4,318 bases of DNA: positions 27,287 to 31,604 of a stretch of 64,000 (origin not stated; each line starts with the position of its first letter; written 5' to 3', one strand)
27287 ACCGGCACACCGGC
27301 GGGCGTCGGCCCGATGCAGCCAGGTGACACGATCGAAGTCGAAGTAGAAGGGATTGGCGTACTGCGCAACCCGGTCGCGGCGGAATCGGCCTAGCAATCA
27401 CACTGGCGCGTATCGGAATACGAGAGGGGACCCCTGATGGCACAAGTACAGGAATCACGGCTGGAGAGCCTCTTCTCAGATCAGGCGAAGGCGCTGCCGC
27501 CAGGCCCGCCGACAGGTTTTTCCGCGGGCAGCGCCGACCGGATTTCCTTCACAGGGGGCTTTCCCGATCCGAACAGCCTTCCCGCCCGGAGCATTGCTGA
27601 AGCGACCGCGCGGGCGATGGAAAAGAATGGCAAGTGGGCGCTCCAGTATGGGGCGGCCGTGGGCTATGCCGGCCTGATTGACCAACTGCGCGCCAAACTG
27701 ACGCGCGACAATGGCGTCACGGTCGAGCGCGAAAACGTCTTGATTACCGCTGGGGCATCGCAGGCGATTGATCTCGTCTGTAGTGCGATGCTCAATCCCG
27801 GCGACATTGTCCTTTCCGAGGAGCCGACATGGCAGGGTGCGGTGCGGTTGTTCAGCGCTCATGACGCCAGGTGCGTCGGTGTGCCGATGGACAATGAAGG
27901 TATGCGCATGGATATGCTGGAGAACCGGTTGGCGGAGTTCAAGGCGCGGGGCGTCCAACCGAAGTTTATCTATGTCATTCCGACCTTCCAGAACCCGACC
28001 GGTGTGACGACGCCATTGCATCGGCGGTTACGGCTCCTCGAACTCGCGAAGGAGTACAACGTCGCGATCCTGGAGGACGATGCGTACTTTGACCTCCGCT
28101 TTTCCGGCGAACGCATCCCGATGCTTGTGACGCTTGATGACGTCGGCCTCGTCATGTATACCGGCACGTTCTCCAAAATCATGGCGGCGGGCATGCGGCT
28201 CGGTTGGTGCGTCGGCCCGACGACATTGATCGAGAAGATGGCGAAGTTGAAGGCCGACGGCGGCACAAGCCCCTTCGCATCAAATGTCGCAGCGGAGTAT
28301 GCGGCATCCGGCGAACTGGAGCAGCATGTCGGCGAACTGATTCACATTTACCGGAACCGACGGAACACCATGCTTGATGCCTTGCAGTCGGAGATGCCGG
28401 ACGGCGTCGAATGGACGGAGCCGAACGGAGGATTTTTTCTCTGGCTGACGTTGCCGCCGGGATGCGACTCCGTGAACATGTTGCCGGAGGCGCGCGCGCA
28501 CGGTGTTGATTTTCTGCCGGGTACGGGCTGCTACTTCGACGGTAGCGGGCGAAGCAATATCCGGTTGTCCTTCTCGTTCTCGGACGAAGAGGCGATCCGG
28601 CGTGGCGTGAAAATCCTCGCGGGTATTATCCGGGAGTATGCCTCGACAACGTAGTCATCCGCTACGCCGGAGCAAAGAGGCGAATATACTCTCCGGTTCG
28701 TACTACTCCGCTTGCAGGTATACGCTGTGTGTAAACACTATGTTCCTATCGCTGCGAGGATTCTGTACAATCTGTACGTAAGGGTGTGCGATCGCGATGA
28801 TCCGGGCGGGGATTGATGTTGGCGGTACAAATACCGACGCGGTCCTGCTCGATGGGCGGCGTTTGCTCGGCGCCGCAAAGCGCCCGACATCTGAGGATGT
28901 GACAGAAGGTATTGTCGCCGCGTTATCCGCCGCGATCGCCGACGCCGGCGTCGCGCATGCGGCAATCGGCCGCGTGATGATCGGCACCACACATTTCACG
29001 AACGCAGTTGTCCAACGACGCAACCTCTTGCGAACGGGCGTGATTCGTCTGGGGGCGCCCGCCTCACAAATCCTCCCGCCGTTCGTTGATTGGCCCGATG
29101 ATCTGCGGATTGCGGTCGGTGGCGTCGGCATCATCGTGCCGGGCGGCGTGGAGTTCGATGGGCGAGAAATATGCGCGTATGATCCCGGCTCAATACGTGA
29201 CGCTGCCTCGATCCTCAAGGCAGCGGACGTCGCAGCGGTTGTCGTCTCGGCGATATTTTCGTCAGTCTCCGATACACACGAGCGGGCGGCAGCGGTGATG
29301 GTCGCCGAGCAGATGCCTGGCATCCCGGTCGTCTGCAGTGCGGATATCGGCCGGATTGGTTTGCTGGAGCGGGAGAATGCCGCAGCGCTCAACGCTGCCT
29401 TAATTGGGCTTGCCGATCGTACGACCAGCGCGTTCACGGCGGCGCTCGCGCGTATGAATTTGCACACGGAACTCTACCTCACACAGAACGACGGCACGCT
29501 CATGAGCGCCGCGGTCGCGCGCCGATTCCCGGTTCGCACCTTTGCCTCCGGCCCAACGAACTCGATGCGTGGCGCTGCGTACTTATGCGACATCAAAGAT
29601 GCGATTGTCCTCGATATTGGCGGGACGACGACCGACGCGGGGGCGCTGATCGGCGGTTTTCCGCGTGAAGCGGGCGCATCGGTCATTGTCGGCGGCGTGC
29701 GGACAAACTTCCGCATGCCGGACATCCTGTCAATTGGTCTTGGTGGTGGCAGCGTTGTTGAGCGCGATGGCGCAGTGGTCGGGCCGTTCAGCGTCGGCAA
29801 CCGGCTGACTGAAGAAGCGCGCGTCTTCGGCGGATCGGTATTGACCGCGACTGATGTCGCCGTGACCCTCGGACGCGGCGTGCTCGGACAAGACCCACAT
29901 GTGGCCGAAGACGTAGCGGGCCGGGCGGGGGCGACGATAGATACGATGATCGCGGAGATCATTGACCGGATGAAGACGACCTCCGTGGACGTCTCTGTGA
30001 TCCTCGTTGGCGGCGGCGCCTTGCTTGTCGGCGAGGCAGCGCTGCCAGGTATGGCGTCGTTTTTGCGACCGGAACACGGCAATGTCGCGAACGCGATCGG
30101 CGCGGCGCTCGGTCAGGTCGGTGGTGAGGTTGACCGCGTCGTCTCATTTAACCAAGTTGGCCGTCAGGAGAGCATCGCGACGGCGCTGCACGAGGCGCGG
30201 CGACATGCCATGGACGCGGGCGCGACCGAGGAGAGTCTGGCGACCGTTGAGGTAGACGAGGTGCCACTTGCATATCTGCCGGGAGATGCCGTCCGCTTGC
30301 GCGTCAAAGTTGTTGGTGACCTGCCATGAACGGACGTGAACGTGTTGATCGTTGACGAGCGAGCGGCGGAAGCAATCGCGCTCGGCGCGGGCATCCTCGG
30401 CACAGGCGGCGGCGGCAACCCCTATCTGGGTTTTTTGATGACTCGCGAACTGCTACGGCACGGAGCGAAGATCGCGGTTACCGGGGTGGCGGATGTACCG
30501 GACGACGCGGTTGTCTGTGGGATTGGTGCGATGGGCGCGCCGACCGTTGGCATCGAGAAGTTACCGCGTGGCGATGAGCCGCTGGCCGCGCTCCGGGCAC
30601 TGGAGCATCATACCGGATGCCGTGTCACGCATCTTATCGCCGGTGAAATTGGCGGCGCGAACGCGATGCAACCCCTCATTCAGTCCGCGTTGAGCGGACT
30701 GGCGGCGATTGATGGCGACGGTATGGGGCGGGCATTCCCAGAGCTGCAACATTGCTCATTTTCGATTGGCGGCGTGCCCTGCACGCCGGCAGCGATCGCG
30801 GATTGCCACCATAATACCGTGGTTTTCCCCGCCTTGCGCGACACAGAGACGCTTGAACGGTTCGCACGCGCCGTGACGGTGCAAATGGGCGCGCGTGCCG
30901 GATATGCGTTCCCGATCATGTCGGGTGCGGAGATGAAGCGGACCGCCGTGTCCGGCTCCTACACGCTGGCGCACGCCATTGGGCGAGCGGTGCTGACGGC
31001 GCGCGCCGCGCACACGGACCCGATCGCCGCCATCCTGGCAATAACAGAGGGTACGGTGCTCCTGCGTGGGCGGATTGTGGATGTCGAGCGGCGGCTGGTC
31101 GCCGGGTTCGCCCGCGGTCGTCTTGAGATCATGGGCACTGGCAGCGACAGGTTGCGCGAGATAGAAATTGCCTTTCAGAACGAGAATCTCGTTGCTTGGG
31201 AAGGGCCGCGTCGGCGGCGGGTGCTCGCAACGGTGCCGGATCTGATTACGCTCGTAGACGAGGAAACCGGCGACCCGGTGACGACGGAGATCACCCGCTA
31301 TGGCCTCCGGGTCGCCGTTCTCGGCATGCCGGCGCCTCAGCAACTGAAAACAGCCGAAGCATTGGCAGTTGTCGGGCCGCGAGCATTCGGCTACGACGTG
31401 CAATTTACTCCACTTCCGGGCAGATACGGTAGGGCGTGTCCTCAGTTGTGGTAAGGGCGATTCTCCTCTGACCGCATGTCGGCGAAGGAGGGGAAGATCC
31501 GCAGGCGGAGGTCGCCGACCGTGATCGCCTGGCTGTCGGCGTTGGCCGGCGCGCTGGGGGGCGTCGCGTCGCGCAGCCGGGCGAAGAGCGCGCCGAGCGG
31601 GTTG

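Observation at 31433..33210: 1.78-kb cassette bounded by a 20-nt perfect inverted repeat, carrying one unrecognisable 551-aa ORF with a PD-(D/E)xK-like motif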

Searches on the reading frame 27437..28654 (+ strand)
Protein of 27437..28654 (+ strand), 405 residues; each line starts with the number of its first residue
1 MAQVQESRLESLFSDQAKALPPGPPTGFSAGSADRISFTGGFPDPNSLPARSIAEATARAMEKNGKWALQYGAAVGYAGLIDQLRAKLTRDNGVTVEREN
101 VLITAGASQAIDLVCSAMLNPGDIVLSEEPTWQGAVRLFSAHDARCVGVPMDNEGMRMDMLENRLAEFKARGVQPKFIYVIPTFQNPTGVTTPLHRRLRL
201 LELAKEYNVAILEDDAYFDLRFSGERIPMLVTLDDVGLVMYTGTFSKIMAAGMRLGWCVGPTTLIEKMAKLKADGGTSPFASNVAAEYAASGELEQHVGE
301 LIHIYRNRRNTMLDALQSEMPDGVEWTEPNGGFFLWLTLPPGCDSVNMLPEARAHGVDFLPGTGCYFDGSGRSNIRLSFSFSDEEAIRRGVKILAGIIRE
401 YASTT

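Call 7: search_protein_families(library=pfam, proteins=[window:27437-28654:+], max_evalue=0.1)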
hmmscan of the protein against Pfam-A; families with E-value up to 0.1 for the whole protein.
window:27437-28654:+ (405 aa): 2 families
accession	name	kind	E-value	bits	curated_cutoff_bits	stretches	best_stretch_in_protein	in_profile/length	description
PF00155.27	Aminotran_1_2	-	5.3e-42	144.7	19.7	1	47-391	17-358/361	Aminotransferase class I and II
PF12897.13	Asp_aminotransf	-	2.3e-09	37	27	1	130-399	132-410/421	Aspartate amino-transferase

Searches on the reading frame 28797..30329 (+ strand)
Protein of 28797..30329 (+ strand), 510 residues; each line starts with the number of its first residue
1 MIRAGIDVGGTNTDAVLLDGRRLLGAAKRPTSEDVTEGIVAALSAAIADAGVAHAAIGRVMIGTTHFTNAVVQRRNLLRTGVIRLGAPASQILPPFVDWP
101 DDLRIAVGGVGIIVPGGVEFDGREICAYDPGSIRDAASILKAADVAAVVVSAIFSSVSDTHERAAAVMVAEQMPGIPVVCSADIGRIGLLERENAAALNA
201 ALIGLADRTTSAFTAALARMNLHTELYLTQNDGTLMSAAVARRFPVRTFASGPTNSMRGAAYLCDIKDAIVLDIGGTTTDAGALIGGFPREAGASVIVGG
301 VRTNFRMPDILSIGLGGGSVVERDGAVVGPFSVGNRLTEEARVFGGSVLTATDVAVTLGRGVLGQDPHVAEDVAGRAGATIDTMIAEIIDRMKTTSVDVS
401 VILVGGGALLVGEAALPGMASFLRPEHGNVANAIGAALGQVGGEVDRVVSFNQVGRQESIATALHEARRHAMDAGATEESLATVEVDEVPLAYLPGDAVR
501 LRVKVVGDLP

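Call 7: search_protein_families(library=pfam, proteins=[window:28797-30329:+], max_evalue=0.1)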
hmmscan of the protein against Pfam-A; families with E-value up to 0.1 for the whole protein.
window:28797-30329:+ (510 aa): 5 families
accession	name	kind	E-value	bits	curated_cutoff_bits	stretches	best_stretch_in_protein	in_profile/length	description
PF05378.19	Hydant_A_N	-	1.6e-33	116.4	25.2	1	4-171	2-174/176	Hydantoinase/oxoprolinase N-terminal region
PF01968.24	Hydantoinase_A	-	8.3e-26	91.3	22.9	1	192-360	1-174/291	Hydantoinase/oxoprolinase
PF13941.12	MutL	-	1.3e-05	24.6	27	1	6-48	4-50/450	MutL protein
PF14450.12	FtsA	-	0.00086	20.1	31.8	0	4-59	1-57/127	Cell division protein FtsA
PF01869.26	BcrAD_BadFG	-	0.0024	17.9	31.5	1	5-73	2-78/271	BadF/BadG/BcrA/BcrD ATPase family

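Call 32: find_encoding_contigs(protein=window:28797-30329:+, flank=4000, max_places=10)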
Protein window:28797-30329:+ (510 aa): 4 contigs read that carry it; 3 places shown.
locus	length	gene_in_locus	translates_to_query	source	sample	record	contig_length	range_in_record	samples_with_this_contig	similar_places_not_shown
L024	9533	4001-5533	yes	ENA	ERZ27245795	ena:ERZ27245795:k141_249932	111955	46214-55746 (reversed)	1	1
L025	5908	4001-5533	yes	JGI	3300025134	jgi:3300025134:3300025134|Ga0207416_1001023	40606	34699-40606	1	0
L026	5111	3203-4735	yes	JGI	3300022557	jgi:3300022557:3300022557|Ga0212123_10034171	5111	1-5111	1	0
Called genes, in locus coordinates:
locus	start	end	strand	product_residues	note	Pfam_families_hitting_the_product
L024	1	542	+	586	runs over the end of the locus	PF01512:Complex1_51K, PF10589:NADH_4Fe-4S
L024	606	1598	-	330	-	PF02423:OCD_Mu_crystall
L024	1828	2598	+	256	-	PF10370:Rv2993c-like_N, PF01557:FAA_hydrolase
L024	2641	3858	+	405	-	PF00155:Aminotran_1_2, PF12897:Asp_aminotransf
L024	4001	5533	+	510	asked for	PF05378:Hydant_A_N, PF01968:Hydantoinase_A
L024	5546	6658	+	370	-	PF06032:S-Me-THD_N, PF20906:S-Me-THD_C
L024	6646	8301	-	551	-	-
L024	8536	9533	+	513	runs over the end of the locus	PF00672:HAMP, PF00512:HisKA, PF02518:HATPase_c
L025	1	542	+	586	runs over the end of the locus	PF01512:Complex1_51K, PF10589:NADH_4Fe-4S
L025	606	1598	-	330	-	PF02423:OCD_Mu_crystall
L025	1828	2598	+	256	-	PF10370:Rv2993c-like_N, PF01557:FAA_hydrolase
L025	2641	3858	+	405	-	PF00155:Aminotran_1_2, PF12897:Asp_aminotransf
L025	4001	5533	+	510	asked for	PF05378:Hydant_A_N, PF01968:Hydantoinase_A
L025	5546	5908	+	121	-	?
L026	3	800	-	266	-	?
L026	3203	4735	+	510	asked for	PF05378:Hydant_A_N, PF01968:Hydantoinase_A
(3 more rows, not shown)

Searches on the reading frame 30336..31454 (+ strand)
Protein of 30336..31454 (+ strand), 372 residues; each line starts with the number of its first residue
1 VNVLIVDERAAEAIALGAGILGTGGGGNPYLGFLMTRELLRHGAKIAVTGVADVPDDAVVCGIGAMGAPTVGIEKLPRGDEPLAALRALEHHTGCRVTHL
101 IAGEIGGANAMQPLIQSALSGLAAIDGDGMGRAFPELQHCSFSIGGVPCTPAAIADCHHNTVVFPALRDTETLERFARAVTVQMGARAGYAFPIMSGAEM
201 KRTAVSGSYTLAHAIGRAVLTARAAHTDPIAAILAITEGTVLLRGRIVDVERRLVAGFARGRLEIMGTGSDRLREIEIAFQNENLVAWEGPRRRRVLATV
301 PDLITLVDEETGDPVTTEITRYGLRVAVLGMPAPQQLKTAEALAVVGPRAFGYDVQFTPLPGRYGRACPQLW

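Call 7: search_protein_families(library=pfam, proteins=[window:30336-31454:+], max_evalue=0.1)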
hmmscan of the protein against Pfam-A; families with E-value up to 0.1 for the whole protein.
window:30336-31454:+ (372 aa): 2 families
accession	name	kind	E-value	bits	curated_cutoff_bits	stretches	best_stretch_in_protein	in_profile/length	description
PF20906.3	S-Me-THD_C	-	6.5e-66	221.7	27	1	169-360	2-190/190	S-Me-THD-like, C-terminal domain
PF06032.18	S-Me-THD_N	-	4.5e-53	179.9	27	1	11-164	3-156/158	S-Me-THD-like, N-terminal domain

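Call 34: find_homologous_proteins(query=window:30336-31454:+, max_evalue=1e-80)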
Query window:30336-31454:+ (372 aa): 4173 proteins with E <= 1e-80 among 8000 candidates; the best 120 are listed.
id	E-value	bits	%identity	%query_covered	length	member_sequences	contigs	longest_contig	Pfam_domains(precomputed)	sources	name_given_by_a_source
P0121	4.3e-239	811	100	99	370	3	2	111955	PF20906.4,PF06032.19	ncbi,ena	-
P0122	1.6e-198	678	86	98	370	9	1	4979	PF20906.4,PF06032.19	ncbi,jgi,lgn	-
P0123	1.9e-198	677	84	97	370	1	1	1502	PF20906.4,PF06032.19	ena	-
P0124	5.0e-198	676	85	98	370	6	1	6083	PF20906.4,PF06032.19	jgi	jgi:hypothetical protein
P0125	6.7e-197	672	84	91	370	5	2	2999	PF20906.4,PF06032.19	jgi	jgi:uncharacterized protein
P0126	5.3e-194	663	84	98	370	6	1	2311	PF20906.4,PF06032.19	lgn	-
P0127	4.8e-192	656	84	98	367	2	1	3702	PF20906.4,PF06032.19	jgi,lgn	-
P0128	9.1e-191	652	80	97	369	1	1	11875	PF20906.4,PF06032.19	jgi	jgi:hypothetical protein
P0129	1.1e-189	649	81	98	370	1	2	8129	PF20906.4,PF06032.19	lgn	-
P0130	2.7e-187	641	81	98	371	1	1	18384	PF20906.4,PF06032.19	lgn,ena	-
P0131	7.7e-183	626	79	91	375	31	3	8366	PF20906.4,PF06032.19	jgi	jgi:uncharacterized protein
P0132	1.5e-182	625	80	97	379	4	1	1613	PF20906.4,PF06032.19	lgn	-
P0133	7.3e-182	623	79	91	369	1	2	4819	PF20906.4,PF06032.19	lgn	-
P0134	8.9e-180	616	79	91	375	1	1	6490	PF20906.4,PF06032.19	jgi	jgi:uncharacterized protein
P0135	2.6e-179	614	78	91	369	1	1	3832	PF20906.4,PF06032.19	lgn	-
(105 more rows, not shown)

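Call 38: find_encoding_contigs(protein=P0130, flank=5000, max_places=3)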
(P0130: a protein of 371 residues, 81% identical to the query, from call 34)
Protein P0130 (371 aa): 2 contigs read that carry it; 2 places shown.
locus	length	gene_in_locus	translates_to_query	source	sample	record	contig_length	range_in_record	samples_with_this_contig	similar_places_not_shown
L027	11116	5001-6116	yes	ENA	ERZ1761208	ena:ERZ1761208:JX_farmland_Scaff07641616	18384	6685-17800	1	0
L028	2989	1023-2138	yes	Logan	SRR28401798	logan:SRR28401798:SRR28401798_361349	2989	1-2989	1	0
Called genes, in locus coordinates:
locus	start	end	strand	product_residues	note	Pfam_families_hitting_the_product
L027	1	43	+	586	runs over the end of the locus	PF01512:Complex1_51K, PF10589:NADH_4Fe-4S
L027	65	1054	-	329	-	PF02423:OCD_Mu_crystall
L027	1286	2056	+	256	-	PF10370:Rv2993c-like_N, PF01557:FAA_hydrolase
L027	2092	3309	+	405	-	PF00155:Aminotran_1_2, PF12897:Asp_aminotransf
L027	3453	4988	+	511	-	PF05378:Hydant_A_N, PF01968:Hydantoinase_A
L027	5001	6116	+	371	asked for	PF06032:S-Me-THD_N, PF20906:S-Me-THD_C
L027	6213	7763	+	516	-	PF00672:HAMP, PF00512:HisKA, PF13581:HATPase_c_2 (weak), PF02518:HATPase_c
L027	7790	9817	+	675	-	PF26002:Beta-barrel_AprE (faint), PF25881:HH_YBHG, PF25954:Beta-barrel_RND_2, PF25990:Beta-barrel_YknX, PF25967:RND-MFP_C (weak), PF25975:CzcB_C, PF25989:YknX_C (weak)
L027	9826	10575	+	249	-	PF00005:ABC_tran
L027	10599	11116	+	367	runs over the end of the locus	?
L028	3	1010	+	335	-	?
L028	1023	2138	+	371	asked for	PF06032:S-Me-THD_N, PF20906:S-Me-THD_C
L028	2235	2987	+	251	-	?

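Call 39: find_encoding_contigs(protein=P0124, flank=5000, max_places=3)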
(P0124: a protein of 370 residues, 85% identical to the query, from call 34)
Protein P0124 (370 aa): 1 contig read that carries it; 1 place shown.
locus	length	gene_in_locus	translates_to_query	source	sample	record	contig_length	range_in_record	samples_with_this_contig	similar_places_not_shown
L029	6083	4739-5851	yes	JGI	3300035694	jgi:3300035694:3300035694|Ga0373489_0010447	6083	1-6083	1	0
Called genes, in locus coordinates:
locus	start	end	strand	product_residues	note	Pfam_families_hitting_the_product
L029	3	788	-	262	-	?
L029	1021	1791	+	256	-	PF10370:Rv2993c-like_N, PF01557:FAA_hydrolase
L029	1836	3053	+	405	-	PF00155:Aminotran_1_2, PF12897:Asp_aminotransf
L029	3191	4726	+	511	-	PF05378:Hydant_A_N, PF13941:MutL (faint), PF01968:Hydantoinase_A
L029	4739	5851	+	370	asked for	PF06032:S-Me-THD_N, PF20906:S-Me-THD_C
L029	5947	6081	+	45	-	?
